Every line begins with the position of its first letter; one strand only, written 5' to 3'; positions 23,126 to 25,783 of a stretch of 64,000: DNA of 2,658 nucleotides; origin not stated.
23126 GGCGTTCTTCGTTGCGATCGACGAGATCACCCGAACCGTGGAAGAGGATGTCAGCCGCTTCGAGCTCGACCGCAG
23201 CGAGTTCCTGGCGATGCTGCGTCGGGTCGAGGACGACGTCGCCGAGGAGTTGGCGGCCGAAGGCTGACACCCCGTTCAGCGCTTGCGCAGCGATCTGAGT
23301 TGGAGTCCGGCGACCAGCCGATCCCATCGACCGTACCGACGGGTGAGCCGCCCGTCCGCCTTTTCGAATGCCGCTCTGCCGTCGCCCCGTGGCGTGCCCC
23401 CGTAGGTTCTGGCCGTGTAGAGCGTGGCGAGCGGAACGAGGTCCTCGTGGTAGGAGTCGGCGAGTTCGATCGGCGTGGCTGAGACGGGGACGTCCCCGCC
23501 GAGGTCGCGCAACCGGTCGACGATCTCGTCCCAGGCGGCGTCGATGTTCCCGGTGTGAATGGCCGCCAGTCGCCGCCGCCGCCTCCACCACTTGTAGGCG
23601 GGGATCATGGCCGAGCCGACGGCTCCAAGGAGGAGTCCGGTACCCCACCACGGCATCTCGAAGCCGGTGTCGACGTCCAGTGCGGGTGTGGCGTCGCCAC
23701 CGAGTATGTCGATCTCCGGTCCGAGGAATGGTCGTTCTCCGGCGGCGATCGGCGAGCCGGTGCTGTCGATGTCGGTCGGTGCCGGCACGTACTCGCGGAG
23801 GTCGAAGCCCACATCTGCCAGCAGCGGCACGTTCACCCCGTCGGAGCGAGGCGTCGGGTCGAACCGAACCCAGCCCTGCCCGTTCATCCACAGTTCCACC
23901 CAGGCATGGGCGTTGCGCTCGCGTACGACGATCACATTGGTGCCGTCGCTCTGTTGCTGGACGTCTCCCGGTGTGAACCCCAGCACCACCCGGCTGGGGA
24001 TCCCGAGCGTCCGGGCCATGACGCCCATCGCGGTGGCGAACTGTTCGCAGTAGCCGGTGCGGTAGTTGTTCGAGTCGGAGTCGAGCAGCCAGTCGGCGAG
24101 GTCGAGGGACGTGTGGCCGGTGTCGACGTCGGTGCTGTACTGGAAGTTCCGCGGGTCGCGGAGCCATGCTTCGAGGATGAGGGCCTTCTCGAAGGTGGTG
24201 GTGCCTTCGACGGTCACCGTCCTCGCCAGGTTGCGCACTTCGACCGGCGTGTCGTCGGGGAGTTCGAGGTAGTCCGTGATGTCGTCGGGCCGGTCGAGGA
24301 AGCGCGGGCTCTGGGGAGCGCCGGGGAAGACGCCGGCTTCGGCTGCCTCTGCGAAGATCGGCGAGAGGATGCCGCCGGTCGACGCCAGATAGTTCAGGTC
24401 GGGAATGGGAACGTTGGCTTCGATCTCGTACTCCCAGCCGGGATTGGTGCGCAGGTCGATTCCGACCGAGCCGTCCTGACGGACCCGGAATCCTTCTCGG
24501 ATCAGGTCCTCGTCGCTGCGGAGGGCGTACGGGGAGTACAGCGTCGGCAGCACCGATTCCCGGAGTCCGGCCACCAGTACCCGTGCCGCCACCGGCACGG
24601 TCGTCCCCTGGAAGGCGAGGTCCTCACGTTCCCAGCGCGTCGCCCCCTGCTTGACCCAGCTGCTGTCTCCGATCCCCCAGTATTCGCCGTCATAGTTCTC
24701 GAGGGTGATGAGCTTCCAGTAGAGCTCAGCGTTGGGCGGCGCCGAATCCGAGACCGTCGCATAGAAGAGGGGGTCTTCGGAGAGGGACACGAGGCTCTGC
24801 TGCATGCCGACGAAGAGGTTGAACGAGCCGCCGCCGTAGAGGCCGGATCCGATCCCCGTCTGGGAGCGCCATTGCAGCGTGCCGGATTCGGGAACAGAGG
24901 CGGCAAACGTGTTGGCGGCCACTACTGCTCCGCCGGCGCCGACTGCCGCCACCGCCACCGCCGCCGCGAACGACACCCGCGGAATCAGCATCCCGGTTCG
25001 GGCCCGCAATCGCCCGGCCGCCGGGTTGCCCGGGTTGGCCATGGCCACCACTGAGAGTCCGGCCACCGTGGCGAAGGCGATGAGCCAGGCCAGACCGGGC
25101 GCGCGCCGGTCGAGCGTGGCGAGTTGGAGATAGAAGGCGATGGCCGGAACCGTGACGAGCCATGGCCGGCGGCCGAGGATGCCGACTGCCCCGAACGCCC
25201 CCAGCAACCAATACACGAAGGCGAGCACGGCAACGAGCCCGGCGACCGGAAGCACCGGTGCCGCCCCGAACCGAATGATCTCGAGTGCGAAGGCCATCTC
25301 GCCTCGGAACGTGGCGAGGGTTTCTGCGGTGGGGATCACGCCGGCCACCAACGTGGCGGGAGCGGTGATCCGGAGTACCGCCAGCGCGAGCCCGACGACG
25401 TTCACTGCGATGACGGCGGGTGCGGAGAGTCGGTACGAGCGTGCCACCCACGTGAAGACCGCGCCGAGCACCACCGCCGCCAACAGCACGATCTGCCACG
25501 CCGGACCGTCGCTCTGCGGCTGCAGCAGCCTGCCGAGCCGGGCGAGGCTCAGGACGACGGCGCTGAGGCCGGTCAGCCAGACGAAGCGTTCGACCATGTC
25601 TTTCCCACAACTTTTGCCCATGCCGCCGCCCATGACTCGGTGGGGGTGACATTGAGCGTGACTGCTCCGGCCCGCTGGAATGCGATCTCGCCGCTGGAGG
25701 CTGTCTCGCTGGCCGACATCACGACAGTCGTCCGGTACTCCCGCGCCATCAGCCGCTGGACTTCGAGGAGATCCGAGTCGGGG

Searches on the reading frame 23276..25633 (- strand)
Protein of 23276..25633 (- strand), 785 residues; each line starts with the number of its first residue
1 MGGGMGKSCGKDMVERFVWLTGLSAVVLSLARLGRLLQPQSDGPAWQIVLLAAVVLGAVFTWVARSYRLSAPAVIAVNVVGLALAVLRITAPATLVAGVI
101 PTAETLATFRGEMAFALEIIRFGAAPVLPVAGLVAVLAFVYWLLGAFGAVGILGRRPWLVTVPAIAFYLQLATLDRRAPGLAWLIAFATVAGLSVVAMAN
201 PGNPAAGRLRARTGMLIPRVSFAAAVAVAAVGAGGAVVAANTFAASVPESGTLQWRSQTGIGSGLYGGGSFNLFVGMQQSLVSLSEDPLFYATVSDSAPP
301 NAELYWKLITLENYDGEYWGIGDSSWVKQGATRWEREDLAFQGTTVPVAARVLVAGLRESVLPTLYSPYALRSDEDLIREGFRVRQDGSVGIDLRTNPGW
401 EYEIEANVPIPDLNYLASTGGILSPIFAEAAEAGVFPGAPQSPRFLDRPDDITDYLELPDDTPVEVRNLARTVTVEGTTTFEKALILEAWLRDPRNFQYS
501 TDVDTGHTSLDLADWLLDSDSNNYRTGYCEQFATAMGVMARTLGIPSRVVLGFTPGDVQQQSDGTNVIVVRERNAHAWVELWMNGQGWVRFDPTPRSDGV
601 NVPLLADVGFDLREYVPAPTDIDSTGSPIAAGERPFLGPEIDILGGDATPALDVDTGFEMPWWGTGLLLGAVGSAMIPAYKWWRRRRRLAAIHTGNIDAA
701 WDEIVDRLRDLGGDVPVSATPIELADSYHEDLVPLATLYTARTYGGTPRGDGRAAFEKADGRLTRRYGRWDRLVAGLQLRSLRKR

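Call 61: search_protein_families(library=pfam, proteins=[window:23276-25633:-], max_evalue=0.00001)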
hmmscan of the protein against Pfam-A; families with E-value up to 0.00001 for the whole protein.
window:23276-25633:- (785 aa): 2 families
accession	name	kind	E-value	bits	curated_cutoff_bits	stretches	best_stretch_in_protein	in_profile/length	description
PF01841.26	Transglut_core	-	2.5e-23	82.8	23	1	468-593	2-108/108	Transglutaminase-like superfamily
PF11992.13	TgpA_N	-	5.9e-16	58.8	30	1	38-387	11-313/333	TgpA N-terminal domain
